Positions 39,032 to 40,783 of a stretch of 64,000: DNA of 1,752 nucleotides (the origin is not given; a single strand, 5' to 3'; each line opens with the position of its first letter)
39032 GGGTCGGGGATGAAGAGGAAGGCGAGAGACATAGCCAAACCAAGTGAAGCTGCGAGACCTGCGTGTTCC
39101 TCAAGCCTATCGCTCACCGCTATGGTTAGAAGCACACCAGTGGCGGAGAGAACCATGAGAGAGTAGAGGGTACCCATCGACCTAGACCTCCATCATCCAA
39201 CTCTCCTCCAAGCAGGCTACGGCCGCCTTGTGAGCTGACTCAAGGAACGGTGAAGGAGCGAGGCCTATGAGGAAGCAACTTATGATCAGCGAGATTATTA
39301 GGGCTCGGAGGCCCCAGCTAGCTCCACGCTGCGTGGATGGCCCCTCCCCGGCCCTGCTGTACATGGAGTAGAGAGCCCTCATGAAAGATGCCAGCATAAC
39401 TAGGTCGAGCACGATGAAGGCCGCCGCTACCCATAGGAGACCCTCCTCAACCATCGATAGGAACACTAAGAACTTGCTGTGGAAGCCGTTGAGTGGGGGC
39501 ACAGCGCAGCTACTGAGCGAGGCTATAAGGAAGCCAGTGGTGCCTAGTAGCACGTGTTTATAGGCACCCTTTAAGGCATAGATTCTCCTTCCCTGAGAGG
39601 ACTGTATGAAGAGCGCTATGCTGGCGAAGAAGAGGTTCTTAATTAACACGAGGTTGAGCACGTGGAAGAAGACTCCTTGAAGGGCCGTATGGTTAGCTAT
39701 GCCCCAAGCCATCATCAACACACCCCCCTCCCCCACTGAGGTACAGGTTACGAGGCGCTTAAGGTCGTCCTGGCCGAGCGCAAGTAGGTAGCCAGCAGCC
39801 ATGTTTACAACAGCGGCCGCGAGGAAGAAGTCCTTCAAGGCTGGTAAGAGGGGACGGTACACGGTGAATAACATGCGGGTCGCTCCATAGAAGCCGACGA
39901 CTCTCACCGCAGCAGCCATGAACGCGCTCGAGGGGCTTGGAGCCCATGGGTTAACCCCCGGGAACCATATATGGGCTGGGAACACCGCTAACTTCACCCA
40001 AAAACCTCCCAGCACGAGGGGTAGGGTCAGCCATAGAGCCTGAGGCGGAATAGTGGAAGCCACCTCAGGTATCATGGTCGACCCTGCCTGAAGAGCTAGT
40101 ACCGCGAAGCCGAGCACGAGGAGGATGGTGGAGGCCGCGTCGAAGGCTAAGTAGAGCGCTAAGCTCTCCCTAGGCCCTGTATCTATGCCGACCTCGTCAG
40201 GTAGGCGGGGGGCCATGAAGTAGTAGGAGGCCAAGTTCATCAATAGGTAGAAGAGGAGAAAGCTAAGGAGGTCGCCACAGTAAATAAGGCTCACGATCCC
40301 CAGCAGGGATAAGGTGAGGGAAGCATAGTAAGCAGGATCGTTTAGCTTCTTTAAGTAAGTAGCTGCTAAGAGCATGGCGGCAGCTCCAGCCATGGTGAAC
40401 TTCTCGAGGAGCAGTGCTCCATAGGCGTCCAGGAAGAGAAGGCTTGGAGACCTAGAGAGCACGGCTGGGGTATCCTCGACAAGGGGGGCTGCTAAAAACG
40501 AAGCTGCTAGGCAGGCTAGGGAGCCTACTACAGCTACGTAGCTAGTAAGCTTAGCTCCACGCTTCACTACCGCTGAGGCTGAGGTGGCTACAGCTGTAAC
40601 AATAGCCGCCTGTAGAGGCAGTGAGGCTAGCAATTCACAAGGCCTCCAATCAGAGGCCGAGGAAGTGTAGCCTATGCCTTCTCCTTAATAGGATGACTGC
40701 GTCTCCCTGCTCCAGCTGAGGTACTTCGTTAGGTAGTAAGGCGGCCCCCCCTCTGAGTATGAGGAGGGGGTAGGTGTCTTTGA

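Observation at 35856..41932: Minimal three-subunit complex-I/Mrp antiporter-like module co-operonic with two RCK (TrkA) proteins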

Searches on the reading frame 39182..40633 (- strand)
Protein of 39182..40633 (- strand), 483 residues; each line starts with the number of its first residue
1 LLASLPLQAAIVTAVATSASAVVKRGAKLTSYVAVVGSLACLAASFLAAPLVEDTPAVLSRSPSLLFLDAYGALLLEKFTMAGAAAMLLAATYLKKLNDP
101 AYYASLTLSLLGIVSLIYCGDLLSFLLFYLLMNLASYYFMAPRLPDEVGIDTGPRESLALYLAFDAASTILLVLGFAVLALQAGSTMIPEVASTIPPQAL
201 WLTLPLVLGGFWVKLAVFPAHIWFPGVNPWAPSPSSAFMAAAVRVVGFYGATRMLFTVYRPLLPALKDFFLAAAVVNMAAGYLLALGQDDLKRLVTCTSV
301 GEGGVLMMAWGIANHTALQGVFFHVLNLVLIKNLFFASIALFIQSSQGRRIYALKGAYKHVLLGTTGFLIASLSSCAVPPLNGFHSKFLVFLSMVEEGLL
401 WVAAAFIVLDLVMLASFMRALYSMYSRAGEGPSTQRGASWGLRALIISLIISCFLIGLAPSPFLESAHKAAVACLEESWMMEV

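Call 3: search_protein_families(library=pfam, proteins=[window:39182-40633:-], max_evalue=0.01)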
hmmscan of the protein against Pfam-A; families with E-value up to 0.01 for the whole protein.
window:39182-40633:- (483 aa): 1 family
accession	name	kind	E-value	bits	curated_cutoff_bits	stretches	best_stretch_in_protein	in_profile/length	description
PF00361.26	Proton_antipo_M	-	7.7e-33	114.4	21.5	1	121-408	3-289/294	NADH:quinone oxidoreductase/Mrp antiporter, TM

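Call 4: search_protein_families(library=ncbifam, proteins=[window:39182-40633:-], max_evalue=0.01)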
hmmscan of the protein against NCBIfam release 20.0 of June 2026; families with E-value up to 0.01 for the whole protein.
window:39182-40633:- (483 aa): 63 families (the best 25 are shown)
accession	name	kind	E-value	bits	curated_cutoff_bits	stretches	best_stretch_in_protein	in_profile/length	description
TIGR01770.1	NDH_I_N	subfamily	1.9e-41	142.6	332.6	1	12-463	12-471/472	NADH-quinone oxidoreductase subunit NuoN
NF006240.0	PRK08376.1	subfamily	1.1e-38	133.5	662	1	67-477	87-509/521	putative monovalent cation/H+ antiporter subunit D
NF005086.0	PRK06521.1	equivalog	1.1e-36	126.6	667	1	7-476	16-508/669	hydrogenase 4 subunit B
NF006241.0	PRK08377.1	equivalog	1.2e-33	116.9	645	1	101-472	108-475/494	NADH dehydrogenase subunit N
NF004440.0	PRK05777.1-3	equivalog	2e-31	109.4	519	1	26-472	32-474/477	NADH-quinone oxidoreductase subunit NuoN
NF009306.0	PRK12663.1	equivalog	2.1e-30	105.9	542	1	66-479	73-486/498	Na+/H+ antiporter subunit D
NF005818.0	PRK07691.1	equivalog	2.7e-30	105.8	586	1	65-474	72-483/496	Na+/H+ antiporter subunit D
TIGR01972.1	NDH_I_M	subfamily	3.7e-30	105.1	263.8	1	95-475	102-483/486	NADH-quinone oxidoreductase subunit M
NF006419.0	PRK08668.1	equivalog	1.1e-29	103.7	617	1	84-469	83-476/613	NADH dehydrogenase subunit M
NF006418.0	PRK08667.1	equivalog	1.4e-28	99.9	794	1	10-417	10-430/644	hydrogenase membrane subunit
NF005097.0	PRK06525.1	equivalog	1.4e-28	99.9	430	1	4-435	10-446/480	hydrogenase 4 subunit D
NF004442.0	PRK05777.1-5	equivalog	5.4e-28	98.2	523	1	12-472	20-479/483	NADH-quinone oxidoreductase subunit NuoN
NF004445.0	PRK05777.2-3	equivalog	4.1e-27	95.3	408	1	30-460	41-464/475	NADH-quinone oxidoreductase subunit NuoN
TIGR00944.1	2a6301s04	subfamily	1.2e-25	90.6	692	1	5-449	9-452/463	multicomponent K+/H+ antiporter, MrpD/PhaD subunit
NF004441.0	PRK05777.1-4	equivalog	4.4e-25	88.3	477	1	95-471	140-520/524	NADH-quinone oxidoreductase subunit NuoN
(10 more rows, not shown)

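Call 23: find_homologous_proteins(query=window:39182-40633:-, max_evalue=0.00001)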
Query window:39182-40633:- (483 aa): 273 proteins with E <= 0.00001 among 8000 candidates; the best 120 are listed.
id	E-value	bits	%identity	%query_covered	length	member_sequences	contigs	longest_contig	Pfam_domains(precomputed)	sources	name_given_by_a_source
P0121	0.0e+0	1019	100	100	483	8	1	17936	PF00361.26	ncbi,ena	-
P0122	8.1e-233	792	79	100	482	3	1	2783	PF00361.26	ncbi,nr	ncbi:MAG: hypothetical protein DRJ69_06635 [Thermoprotei archaeon]|nr:MAG: hypothetical protein DRJ6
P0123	6.2e-206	703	71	95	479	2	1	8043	PF00361.26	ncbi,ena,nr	ncbi:hypothetical protein B6U99_04805 [Candidatus Geothermarchaeota archaeon ex4572_27]|nr:MAG: hypo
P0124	1.7e-198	679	69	95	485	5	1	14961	PF00361.26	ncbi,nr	ncbi:MAG: hypothetical protein DRJ97_04320 [Thermoprotei archaeon]|nr:MAG: hypothetical protein DRJ9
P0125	5.0e-31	127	29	98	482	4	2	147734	PF00361.26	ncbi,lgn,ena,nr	ncbi:MAG TPA: NADH-quinone oxidoreductase subunit N [Nitrososphaerales archaeon]|nr:NADH-quinone oxi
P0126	5.8e-30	123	29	81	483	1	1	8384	PF00361.26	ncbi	ncbi:MAG: NADH-quinone oxidoreductase subunit N [Nitrososphaerales archaeon]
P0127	7.3e-30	123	29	81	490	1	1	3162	PF00361.26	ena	-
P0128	2.3e-29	121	28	81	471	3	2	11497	PF00361.26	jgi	-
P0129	1.2e-27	116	29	73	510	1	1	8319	PF00662.27,PF10125.15,PF00361.26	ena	-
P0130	2.7e-26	111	27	79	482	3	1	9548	PF00361.26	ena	-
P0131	1.7e-23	102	27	85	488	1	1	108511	PF00361.26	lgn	-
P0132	1.4e-19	89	24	98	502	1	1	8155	PF00361.26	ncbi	-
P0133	2.0e-19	89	29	77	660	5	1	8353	PF00361.26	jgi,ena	jgi:hydrogenase-4 component B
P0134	4.2e-19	88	27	80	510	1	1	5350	PF00361.26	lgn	-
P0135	1.2e-16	79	29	83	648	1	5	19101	PF00361.26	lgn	-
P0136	1.9e-16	79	26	75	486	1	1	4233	PF00361.26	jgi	jgi:NADH-quinone oxidoreductase subunit N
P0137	2.2e-16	79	28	71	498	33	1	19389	PF00662.27,PF00361.26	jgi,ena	jgi:proton-translocating NADH-quinone oxidoreductase chain N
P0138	3.9e-16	78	32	57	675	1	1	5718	PF00361.26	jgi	jgi:hydrogenase-4 component B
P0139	7.0e-16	77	31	60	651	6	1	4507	PF00361.26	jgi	-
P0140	1.2e-15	76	30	82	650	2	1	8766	PF00361.26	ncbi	-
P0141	1.4e-15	76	29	83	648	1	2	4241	PF00361.26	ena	-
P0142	2.1e-15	75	25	71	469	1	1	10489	PF00361.26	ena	-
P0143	5.1e-15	74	27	46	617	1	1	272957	PF00361.26,PF01059.23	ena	-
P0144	5.7e-15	74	28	56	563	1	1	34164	PF00361.26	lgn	-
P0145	6.1e-15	74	28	56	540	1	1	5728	PF00361.26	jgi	jgi:NADH-quinone oxidoreductase subunit M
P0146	1.1e-14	73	25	88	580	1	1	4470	PF00361.26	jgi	jgi:multicomponent Na+:H+ antiporter subunit D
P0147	1.1e-14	73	29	46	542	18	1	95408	PF00361.26,PF01059.23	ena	-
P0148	1.2e-14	73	28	62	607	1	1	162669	PF00361.26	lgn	-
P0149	1.2e-14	73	26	76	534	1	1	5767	PF00361.26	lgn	-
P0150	1.3e-14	73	28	56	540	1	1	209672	PF00361.26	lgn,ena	-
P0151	1.5e-14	73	30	56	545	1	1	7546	PF00361.26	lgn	-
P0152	1.6e-14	72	27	61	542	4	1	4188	PF00361.26,PF01059.23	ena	-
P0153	1.7e-14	72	28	56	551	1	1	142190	PF00361.26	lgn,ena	-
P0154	1.8e-14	72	28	56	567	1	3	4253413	PF00361.26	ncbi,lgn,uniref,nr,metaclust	ncbi:NADH dehydrogenase subunit M [Sanguibacter keddieii DSM 10542]|uniref:NADH dehydrogenase subuni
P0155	1.8e-14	72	28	56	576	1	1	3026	PF00361.26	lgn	-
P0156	1.9e-14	72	25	78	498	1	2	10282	PF00361.26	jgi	jgi:multicomponent Na+:H+ antiporter subunit D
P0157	2.4e-14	72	28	56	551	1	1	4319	PF00361.26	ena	-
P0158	2.4e-14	72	28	56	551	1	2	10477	PF00361.26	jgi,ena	-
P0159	2.8e-14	72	30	56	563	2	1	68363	PF00361.26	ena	-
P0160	3.2e-14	71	26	55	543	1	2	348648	PF00361.26,PF01059.23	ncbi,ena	-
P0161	3.5e-14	71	28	56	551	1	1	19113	PF00361.26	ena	-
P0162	5.7e-14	71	30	56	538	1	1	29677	PF00361.26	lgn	-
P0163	6.6e-14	70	30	56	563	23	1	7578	PF00361.26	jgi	-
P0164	1.2e-13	70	28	73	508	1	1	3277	PF00361.26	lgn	-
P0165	1.3e-13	69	25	78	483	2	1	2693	PF00361.26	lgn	-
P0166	1.3e-13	69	28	56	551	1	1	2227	PF00361.26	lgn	-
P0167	1.4e-13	69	29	56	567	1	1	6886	PF00361.26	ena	-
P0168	1.6e-13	69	28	77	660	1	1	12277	PF00361.26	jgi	jgi:hydrogenase-4 component B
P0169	2.3e-13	69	26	80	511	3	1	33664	PF00361.26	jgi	-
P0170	2.9e-13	68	29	56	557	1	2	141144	PF00361.26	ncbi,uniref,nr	ncbi:NADH-quinone oxidoreductase subunit M [Sanguibacter inulinus]|uniref:NADH-quinone oxidoreductas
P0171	3.8e-13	68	28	61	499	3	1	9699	PF10125.15,PF00361.26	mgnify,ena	mgnify:FL=1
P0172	3.8e-13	68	28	71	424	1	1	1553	PF00361.26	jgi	jgi:NADH-quinone oxidoreductase subunit M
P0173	4.2e-13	68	29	56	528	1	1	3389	PF00361.26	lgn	-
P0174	5.4e-13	67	31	58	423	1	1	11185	PF00361.26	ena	-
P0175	6.4e-13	67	29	70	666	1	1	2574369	PF00361.26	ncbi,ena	-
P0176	8.6e-13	67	28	53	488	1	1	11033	PF00361.26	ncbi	-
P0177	9.1e-13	67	26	79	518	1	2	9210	PF00361.26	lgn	-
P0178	1.1e-12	66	27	76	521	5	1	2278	PF00361.26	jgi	jgi:NADH-quinone oxidoreductase subunit M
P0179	1.2e-12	66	24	84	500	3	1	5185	PF10125.15,PF00361.26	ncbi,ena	-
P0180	1.2e-12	66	31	38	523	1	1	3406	PF00361.26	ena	-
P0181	1.5e-12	66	26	78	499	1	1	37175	PF00361.26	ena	-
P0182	1.6e-12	66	26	65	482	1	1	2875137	PF00361.26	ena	-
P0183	1.7e-12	66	28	56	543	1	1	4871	PF00361.26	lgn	-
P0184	2.1e-12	65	28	57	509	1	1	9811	PF00361.26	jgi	jgi:NADH-quinone oxidoreductase subunit M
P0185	2.3e-12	65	29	57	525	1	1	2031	PF00361.26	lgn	-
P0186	2.5e-12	65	26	77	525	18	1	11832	PF00361.26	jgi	jgi:NADH-quinone oxidoreductase subunit M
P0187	2.8e-12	65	24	80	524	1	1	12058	PF00361.26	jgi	jgi:NADH-quinone oxidoreductase subunit M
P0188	2.9e-12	65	27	79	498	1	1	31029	PF00361.26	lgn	-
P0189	3.2e-12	65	31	56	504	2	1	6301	PF00361.26,PF01059.23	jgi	jgi:NADH-quinone oxidoreductase subunit M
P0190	3.3e-12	65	31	48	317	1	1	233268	PF00361.26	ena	-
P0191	3.8e-12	65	32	43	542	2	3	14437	PF00361.26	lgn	-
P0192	4.4e-12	64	26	79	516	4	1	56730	PF00361.26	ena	-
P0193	4.4e-12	64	26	78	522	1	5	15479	PF00361.26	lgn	-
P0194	4.7e-12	64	32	47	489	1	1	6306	PF10125.15,PF00361.26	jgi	jgi:multicomponent Na+:H+ antiporter subunit D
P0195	5.0e-12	64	30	57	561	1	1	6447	PF00361.26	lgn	-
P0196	9.0e-12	63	27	75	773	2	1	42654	PF00662.27,PF13244.12,PF20501.4,PF00361.26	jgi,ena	-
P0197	9.9e-12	63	29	67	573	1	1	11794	PF00361.26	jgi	jgi:NADH-quinone oxidoreductase subunit M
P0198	1.0e-11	63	26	99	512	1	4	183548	PF00361.26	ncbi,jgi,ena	-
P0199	1.2e-11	63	27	74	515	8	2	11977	PF00361.26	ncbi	-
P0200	1.3e-11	63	30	40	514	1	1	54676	PF00361.26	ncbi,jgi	jgi:NADH-quinone oxidoreductase subunit M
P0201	1.4e-11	63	29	55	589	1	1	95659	PF00361.26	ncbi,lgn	ncbi:MAG: complex I subunit 4 family protein [Myxococcota bacterium]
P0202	1.4e-11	63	28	55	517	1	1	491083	PF00361.26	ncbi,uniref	ncbi:NADH-quinone oxidoreductase subunit M [Nocardioides aquiterrae]|uniref:NADH-quinone oxidoreduct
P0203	1.4e-11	63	30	40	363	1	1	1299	PF00361.26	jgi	jgi:NADH-quinone oxidoreductase subunit M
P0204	1.6e-11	63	27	59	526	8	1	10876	PF00361.26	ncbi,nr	ncbi:MAG: NADH-quinone oxidoreductase subunit M [Actinobacteria bacterium 13_1_20CM_3_71_11]|nr:MAG:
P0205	1.9e-11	62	31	40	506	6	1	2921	PF00361.26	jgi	-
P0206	2.1e-11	62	29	55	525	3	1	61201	PF00361.26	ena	-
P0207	2.9e-11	62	28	75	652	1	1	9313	PF00361.26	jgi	-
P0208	3.0e-11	62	25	64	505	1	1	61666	PF00361.26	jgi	jgi:NADH-quinone oxidoreductase subunit N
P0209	3.1e-11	62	32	40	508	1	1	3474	PF00361.26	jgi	jgi:NADH-quinone oxidoreductase subunit M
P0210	3.6e-11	61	27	57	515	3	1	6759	PF00361.26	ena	-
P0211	4.0e-11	61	27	39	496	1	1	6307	PF00361.26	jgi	jgi:NADH-quinone oxidoreductase subunit M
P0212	4.1e-11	61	29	52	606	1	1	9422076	PF00361.26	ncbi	ncbi:MAG: NADH-quinone oxidoreductase subunit M [Archangium sp.]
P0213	4.2e-11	61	29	58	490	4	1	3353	PF00361.26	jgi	jgi:NADH-quinone oxidoreductase subunit M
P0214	4.4e-11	61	25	76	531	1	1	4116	PF00361.26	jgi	jgi:NADH-quinone oxidoreductase subunit M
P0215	4.5e-11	61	30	55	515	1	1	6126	PF00361.26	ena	-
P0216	6.0e-11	61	28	78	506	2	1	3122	PF00361.26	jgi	jgi:NADH-quinone oxidoreductase subunit M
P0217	6.0e-11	61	30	41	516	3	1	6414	PF00361.26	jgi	jgi:NADH-quinone oxidoreductase subunit M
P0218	6.0e-11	61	30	53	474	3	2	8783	PF00361.26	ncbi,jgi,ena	jgi:NADH-quinone oxidoreductase subunit N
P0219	6.1e-11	61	26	85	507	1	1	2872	PF00361.26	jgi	jgi:multicomponent Na+:H+ antiporter subunit D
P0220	6.2e-11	61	26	69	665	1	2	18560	PF00662.27,PF00361.26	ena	-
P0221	7.1e-11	60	26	79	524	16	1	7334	PF00361.26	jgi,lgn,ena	jgi:NADH-quinone oxidoreductase subunit M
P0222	7.2e-11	60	30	56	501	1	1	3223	PF00361.26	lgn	-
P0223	7.2e-11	60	27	77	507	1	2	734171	PF00361.26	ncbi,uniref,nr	ncbi:NADH-quinone oxidoreductase subunit M [Actinocatenispora rupis]|uniref:NADH-quinone oxidoreduct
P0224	8.1e-11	60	34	38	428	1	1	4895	PF00361.26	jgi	jgi:NADH-quinone oxidoreductase subunit M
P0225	8.1e-11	60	32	41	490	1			PF00361.26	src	-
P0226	8.8e-11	60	28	61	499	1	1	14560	PF00361.26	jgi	jgi:NADH-quinone oxidoreductase subunit M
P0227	8.9e-11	60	27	79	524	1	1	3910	PF00361.26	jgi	-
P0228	9.0e-11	60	25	67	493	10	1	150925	PF00361.26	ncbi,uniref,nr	ncbi:cation:proton antiporter [Peribacillus simplex]|uniref:Cation:proton antiporter n=1 Tax=Peribac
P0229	1.0e-10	60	29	45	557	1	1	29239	PF00361.26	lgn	-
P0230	1.1e-10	60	26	79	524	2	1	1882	PF00361.26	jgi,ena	jgi:NADH-quinone oxidoreductase subunit M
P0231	1.1e-10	60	25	80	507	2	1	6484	PF00361.26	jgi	jgi:multicomponent Na+:H+ antiporter subunit D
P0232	1.1e-10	60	29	40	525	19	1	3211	PF00361.26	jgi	-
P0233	1.5e-10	59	26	58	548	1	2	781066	PF00361.26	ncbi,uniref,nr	ncbi:NADH-quinone oxidoreductase subunit M [Kitasatospora aureofaciens]|uniref:NADH-quinone oxidored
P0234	1.7e-10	59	25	79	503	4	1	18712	PF00361.26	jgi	jgi:NADH-quinone oxidoreductase subunit M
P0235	1.7e-10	59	28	58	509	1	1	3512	PF00361.26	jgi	jgi:NADH-quinone oxidoreductase subunit M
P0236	1.7e-10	59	26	78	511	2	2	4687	PF00361.26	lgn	-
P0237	1.8e-10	59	30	38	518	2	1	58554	PF00361.26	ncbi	ncbi:MAG TPA: NADH-quinone oxidoreductase subunit M [Micromonosporaceae bacterium]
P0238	1.8e-10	59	29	65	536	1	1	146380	PF00361.26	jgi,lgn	-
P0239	2.0e-10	59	30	49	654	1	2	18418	PF00361.26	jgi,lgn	jgi:hydrogenase-4 component B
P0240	2.4e-10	59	27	54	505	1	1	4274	PF00361.26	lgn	-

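Call 42: find_related_loci(query=A3, collection=metagenome_contigs, flank=10000)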
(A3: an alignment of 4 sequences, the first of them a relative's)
Query A3 (483 aa) in metagenome_contigs; peptide patterns used: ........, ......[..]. (x = any residue, [..] = any of these).
264 stretches matched a pattern; 3 encode a relative of the query (tblastn E <= 1e-3); 3 distinct loci.
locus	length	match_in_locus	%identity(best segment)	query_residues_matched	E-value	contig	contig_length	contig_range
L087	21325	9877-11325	99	1-483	0e+0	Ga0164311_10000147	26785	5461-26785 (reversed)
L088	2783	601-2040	79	1-481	0e+0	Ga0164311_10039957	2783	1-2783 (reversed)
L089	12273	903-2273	69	24-480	0e+0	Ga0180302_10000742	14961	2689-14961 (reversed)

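Call 58: find_encoding_contigs(protein=P0137, flank=8000, max_places=1)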
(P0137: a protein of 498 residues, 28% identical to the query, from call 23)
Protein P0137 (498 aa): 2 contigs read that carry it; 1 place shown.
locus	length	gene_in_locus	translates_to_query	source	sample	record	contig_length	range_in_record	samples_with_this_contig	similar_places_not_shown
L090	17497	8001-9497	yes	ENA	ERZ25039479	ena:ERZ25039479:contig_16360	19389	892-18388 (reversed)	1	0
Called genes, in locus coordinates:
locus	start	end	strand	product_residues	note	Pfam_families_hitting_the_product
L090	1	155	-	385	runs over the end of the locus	?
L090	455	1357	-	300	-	PF13687:DUF4153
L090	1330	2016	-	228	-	PF13687:DUF4153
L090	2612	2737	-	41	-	-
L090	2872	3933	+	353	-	PF00989:PAS, PF13188:PAS_8 (weak), PF08448:PAS_4, PF13426:PAS_9 (weak), PF00512:HisKA, PF02518:HATPase_c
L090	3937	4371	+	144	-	PF00072:Response_reg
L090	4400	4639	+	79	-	PF00486:Trans_reg_C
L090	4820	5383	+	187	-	PF00805:Pentapeptide, PF13599:Pentapeptide_4 (faint), PF13576:Pentapeptide_3 (faint), PF00805:Pentapeptide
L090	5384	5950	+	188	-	PF13244:MbhD (weak), PF00499:Oxidored_q3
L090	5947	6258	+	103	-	PF00420:Oxidored_q2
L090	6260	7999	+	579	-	PF00662:Proton_antipo_N (weak), PF00361:Proton_antipo_M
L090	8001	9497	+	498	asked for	PF00662:Proton_antipo_N (faint), PF00361:Proton_antipo_M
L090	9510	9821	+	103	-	-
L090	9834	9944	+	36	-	-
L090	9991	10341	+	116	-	PF01058:Oxidored_q6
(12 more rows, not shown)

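Call 73: search_solved_structures(query=window:39182-40633:-, max_evalue=1e-8)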
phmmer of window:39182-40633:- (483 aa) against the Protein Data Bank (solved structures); distinct sequences matched with E-value up to 1e-8: 28.
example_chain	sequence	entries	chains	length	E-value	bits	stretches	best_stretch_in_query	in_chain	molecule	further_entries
6cfw_H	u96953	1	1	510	3.4e-34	122.3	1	68-461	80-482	Monovalent cation/H+ antiporter subunit D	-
6u8y_H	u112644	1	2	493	1.8e-24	90.3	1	88-476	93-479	NADH dehydrogenase subunit N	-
6hum_B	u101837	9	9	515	9.5e-22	81.3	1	10-463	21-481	NAD(P)H-quinone oxidoreductase subunit 2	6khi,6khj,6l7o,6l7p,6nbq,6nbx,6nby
8qby_N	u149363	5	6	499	2.7e-20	76.5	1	77-457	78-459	NADH-quinone oxidoreductase subunit N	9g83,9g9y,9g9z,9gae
7qru_D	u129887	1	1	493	1.1e-16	64.7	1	65-472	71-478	Na+/H+ antiporter subunit D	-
3rko_N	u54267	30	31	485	7.6e-16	61.8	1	2-465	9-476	NADH-QUINONE OXIDOREDUCTASE SUBUNIT N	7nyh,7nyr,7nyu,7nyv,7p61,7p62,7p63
6tjv_D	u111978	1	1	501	1.2e-15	61.2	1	95-395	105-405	NADH dehydrogenase subunit 4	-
7ar7_N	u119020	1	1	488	2.1e-15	60.4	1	100-472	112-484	NADH-ubiquinone oxidoreductase chain 2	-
7a23_I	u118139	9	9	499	2.2e-15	60.3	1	100-472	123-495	Nad2m | NADH-ubiquinone oxidoreductase chain 2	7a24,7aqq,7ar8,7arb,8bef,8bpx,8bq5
6z16_D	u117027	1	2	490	8e-15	58.5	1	66-451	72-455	Multisubunit Na+/H+ antiporter, D subunit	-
4he8_N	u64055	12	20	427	2.4e-14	56.9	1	160-464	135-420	NADH-quinone oxidoreductase subunit 14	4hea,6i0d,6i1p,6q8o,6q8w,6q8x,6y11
8e73_2M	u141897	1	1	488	3.4e-14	56.4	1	78-472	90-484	Nad2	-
6x89_2M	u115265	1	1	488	3.2e-13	53.2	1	75-425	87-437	NU2M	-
8e9g_N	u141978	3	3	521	8.8e-13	51.8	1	68-470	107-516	NADH-quinone oxidoreductase subunit N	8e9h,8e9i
8e9g_M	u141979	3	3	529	5.2e-12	49.2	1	102-470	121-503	NADH-quinone oxidoreductase, M subunit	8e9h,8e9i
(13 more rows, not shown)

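Call 78: search_protein_representatives(protein=window:39182-40633:-)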
Query: 483 residues. Proteins with E-value up to 0.001 (for the whole library): 13571; up to 1e-10: 3754; up to 1e-30: 11. The best 150 are listed.
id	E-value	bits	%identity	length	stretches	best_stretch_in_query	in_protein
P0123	2.0e-206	703.3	70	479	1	6-482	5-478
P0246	3.5e-54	201.4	27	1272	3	74-431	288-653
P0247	4.6e-44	168.1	26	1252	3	42-474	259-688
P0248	1.1e-35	140.5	28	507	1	12-477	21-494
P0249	2.6e-33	132.7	27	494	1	5-468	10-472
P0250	2.4e-32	129.5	32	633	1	66-458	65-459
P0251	1.0e-31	127.4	30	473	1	79-461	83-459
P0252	1.5e-31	126.9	28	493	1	65-465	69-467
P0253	1.7e-31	126.7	27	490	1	60-472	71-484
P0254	2.8e-31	126.0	28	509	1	66-482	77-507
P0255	3.7e-31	125.6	25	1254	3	76-447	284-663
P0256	2.2e-30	123.0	29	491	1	65-473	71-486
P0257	2.6e-30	122.8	29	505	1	65-463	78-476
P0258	3.1e-30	122.5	27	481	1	32-474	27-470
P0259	3.3e-30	122.4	26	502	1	66-476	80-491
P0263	6.5e-30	121.5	27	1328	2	99-465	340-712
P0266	1.5e-29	120.3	25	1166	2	69-425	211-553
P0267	1.7e-29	120.1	28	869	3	117-427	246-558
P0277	1.7e-28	116.8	28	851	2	47-455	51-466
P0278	2.5e-28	116.2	27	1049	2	68-418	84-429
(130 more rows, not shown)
